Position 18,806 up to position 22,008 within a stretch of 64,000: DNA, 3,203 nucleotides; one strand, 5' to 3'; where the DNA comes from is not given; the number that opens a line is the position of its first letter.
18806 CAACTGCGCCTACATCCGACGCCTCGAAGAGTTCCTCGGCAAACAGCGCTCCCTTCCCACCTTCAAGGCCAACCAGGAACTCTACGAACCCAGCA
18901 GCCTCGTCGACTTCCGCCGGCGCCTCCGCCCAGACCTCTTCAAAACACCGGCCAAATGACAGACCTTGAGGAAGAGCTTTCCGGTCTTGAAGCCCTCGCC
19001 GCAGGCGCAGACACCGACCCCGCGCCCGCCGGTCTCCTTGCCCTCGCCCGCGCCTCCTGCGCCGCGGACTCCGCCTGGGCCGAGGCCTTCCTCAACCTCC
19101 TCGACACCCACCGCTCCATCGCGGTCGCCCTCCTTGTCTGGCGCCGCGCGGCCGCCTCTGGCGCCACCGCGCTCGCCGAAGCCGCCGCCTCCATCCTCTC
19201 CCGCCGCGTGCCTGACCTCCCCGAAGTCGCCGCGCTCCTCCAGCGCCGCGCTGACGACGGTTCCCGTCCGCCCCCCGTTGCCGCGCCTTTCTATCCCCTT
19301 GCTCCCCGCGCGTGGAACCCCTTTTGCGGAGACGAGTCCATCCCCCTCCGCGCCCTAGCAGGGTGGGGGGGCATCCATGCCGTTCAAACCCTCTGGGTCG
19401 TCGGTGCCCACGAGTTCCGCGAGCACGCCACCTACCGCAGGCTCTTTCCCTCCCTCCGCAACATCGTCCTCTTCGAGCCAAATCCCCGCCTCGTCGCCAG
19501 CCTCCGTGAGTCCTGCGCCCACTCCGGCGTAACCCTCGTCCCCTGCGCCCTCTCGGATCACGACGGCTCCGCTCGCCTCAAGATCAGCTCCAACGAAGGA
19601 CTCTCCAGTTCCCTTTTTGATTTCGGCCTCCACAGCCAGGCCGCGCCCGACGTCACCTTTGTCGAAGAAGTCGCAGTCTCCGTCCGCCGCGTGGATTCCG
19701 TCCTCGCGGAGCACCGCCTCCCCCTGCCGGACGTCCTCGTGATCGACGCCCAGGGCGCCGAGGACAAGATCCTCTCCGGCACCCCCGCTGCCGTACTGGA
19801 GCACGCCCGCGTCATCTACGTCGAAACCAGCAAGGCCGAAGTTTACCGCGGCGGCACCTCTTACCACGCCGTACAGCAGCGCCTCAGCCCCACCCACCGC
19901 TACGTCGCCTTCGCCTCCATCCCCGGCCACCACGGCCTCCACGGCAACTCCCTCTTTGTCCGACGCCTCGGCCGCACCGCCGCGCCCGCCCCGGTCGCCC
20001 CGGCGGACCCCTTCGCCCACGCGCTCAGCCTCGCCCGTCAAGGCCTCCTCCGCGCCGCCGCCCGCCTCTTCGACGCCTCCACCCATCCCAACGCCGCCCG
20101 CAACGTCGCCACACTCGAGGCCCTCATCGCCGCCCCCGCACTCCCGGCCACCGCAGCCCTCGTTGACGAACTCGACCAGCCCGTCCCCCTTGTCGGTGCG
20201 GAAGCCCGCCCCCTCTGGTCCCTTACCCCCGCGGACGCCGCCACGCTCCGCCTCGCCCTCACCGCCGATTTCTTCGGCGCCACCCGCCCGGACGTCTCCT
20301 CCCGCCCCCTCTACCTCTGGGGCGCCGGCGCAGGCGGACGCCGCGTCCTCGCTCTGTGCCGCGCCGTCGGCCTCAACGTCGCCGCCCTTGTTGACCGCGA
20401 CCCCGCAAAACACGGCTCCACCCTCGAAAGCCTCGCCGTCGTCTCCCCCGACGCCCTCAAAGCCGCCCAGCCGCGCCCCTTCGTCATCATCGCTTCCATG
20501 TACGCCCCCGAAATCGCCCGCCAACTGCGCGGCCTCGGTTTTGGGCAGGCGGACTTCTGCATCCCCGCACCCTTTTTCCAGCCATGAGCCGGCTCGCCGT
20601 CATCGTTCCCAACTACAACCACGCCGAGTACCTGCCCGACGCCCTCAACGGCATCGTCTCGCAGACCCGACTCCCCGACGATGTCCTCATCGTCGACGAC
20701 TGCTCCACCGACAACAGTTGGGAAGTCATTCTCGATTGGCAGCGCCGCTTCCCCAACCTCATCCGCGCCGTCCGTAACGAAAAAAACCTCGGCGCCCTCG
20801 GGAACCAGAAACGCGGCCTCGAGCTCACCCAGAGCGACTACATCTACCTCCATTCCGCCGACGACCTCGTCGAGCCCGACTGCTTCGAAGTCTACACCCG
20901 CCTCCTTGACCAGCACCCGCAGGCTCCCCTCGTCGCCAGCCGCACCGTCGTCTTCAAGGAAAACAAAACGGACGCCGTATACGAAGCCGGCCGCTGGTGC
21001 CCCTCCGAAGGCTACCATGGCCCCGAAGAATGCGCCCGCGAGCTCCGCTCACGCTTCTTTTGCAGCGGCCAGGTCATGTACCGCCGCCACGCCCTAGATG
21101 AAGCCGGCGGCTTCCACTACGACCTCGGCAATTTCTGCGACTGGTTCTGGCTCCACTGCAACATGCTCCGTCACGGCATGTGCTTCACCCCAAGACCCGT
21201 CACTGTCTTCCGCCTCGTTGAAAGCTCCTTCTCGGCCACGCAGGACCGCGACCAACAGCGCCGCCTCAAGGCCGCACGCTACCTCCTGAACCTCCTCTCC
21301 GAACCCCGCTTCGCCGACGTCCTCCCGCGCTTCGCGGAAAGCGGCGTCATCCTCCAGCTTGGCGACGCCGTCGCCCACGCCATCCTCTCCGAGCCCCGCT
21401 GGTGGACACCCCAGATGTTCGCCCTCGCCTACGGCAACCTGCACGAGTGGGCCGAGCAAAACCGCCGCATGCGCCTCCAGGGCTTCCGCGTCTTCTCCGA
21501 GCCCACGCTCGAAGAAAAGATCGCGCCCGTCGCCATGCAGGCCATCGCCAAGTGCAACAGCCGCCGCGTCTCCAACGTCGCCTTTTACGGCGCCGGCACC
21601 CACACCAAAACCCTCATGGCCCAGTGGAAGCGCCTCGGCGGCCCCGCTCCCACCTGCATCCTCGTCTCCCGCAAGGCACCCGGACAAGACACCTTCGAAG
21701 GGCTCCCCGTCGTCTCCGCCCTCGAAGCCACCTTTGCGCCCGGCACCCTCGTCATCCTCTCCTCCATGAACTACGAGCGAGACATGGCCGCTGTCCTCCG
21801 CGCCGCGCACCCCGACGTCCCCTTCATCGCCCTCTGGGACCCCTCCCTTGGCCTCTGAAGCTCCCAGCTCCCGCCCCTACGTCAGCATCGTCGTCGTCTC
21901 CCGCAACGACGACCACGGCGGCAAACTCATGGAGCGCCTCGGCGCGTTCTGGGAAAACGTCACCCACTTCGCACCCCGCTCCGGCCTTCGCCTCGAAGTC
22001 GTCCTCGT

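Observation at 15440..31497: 16-kb methylation-heavy glycan locus combining GDP-hexose and heptose activation, with no export, polymerase or priming genes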

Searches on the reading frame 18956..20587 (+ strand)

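Call 3: search_protein_families(library=pfam, proteins=[window:18956-20587:+], max_evalue=0.01)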
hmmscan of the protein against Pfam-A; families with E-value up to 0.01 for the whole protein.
window:18956-20587:+ (543 aa): 2 families
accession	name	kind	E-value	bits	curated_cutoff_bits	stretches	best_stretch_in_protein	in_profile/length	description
PF05050.19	Methyltransf_21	-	1.8e-13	51.4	22.7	1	155-310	12-166/173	Methyltransferase FkbM domain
PF08484.17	Methyltransf_14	-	2.1e-05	24.8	23.5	1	454-539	73-160/160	C-methyltransferase C-terminal domain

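Call 10: search_protein_families(library=ncbifam, proteins=[window:18956-20587:+], max_evalue=0.001)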
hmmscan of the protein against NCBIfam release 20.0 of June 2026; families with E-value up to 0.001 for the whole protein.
window:18956-20587:+ (543 aa): 2 families
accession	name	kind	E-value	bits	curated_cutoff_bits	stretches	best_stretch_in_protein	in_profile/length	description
TIGR01444.1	fkbM_fam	subfamily_domain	3.7e-19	69.6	37.7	1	149-291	5-142/143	FkbM family methyltransferase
TIGR03570.1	NeuD_NnaD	subfamily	0.00077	19.1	160.8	0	452-513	2-65/202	NeuD/PglB/VioB family sugar acetyltransferase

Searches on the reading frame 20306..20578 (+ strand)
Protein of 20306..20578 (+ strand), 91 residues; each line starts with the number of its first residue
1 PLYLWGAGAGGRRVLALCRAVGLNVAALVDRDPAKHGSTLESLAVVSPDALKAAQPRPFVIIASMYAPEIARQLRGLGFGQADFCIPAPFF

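Call 64: search_solved_structures(query=A4, max_evalue=10)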
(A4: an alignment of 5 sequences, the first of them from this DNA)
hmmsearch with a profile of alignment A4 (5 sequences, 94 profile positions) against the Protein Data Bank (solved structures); distinct sequences matched with E-value up to 10: 8.
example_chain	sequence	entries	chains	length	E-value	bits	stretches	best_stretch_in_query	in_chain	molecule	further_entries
3nkl_A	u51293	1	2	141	0.00021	24.5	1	3-68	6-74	UDP-D-quinovosamine 4-dehydrogenase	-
4eaa_A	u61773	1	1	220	0.064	16.6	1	2-48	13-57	Perosamine N-acetyltransferase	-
4eab_A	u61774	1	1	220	0.065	16.6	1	2-48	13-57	Perosamine N-acetyltransferase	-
4ea7_A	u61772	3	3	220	0.066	16.5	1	2-48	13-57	Perosamine N-acetyltransferase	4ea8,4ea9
7txp_A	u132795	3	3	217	0.46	13.8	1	3-77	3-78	VioB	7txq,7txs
1qb7_A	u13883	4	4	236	0.52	13.7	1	29-91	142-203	ADENINE PHOSPHORIBOSYLTRANSFERASE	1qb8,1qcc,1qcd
4m98_A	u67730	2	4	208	0.65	13.4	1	3-62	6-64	Pilin glycosylation protein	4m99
4rv9_A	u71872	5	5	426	0.69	13.3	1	4-74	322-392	D-mycarose 3-C-methyltransferase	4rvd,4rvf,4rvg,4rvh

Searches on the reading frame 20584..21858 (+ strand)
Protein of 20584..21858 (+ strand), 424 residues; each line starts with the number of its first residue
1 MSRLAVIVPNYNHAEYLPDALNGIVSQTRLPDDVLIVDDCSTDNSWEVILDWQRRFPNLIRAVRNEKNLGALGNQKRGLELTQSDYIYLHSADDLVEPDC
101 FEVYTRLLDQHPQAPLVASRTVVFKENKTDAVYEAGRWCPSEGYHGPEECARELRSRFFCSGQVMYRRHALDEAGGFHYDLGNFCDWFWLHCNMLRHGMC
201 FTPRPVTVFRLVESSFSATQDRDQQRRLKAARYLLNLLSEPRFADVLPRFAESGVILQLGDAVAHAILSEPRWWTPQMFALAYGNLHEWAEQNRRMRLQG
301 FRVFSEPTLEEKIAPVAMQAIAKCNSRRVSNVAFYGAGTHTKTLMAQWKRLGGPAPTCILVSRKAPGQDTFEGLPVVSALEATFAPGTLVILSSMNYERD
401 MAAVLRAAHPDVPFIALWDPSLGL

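Call 3: search_protein_families(library=pfam, proteins=[window:20584-21858:+], max_evalue=0.01)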
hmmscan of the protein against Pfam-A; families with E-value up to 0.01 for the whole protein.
window:20584-21858:+ (424 aa): 4 families
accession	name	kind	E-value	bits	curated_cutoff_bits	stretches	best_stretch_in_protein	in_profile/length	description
PF00535.33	Glycos_transf_2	-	1e-27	97.5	23.3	1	6-173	2-166/168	Glycosyl transferase family 2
PF13641.12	Glyco_tranf_2_3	-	8.4e-17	62.4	27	1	3-207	2-209/230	Glycosyltransferase like family 2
PF10111.15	Glyco_tranf_2_2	-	7.1e-06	26.1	27.3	1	6-208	2-213/276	Glycosyltransferase like family 2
PF13632.12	Glyco_trans_2_3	-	0.00054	20.3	27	1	86-232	1-142/198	Glycosyl transferase family group 2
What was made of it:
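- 20584..21858 (+): g05: GT2 glycosyltransferase with a C-terminal PglD_N-like domain (424 aa). Glycos_transf_2 scores 97 bits (call 3).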

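Call 10: search_protein_families(library=ncbifam, proteins=[window:20584-21858:+], max_evalue=0.001)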
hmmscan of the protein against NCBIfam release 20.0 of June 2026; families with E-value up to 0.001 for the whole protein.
window:20584-21858:+ (424 aa): 16 families
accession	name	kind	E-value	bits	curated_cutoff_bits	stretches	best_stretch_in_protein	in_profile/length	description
NF007482.0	PRK10073.1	equivalog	5.7e-17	61.7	423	1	2-234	6-239/334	glycosyltransferase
NF053739.1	GlytfEpsEBac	equivalog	9.5e-16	57.6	450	1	4-176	3-166/265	glycosyltransferase EpsE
NF041875.1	EPS_EpsD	equivalog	2.2e-11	43.7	370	1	4-182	1-178/325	exopolysaccharide biosynthesis glycosyltransferase EpsD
NF047683.1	TeichurnBiosyTuaG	equivalog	7.2e-11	42.2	400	1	4-113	8-116/252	teichuronic acid biosynthesis protein TuaG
TIGR03937.1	PgaC_IcaA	equivalog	8.9e-10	38.1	422.3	1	4-115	47-157/407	poly-beta-1,6-N-acetyl-D-glucosamine synthase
TIGR03965.1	mycofact_glyco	equivalog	1.4e-09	37.3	280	1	4-189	76-261/467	mycofactocin biosynthesis glycosyltransferase MftF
NF038302.1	EPS_HpsE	equivalog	1.2e-08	34.3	300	1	4-120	3-123/307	hormogonium polysaccharide biosynthesis glycosyltransferase HpsE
NF050050.1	ProtGlycPglI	equivalog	9.3e-08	31.8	500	1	1-99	1-99/306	GalNAc(5)-diNAcBac-PP-undecaprenol beta-1,3-glucosyltransferase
NF045692.1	OglycostaseCruG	equivalog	5.8e-06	25.5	600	1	2-58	41-97/386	2'-O-glycosyltransferase CruG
TIGR03111.1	glyc2_xrt_Gpos1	hypoth_equivalog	5.7e-05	22.1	363.95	1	4-66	51-115/439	TIGR03111 family XrtG-associated glycosyltransferase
NF041394.1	GtaseAglG_Halo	equivalog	8.6e-05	22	440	1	5-184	4-181/304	glucosyl-dolichyl phosphate glucuronosyltransferase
TIGR04283.1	glyco_like_mftF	equivalog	0.00011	21.9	182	1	4-108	1-97/221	TIGR04283 family arsenosugar biosynthesis glycosyltransferase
TIGR04440.1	glyco_TIGR04440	domain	0.00012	21.8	70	1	4-136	2-134/215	TIGR00180 family glycosyltransferase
NF007453.0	PRK10018.1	equivalog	0.00014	21.6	382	1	5-107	9-110/280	colanic acid biosynthesis glycosyltransferase WcaA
NF007986.1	PRK10714.1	equivalog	0.00028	20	529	1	3-98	7-104/316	undecaprenyl-phosphate 4-deoxy-4-formamido-L-arabinose transferase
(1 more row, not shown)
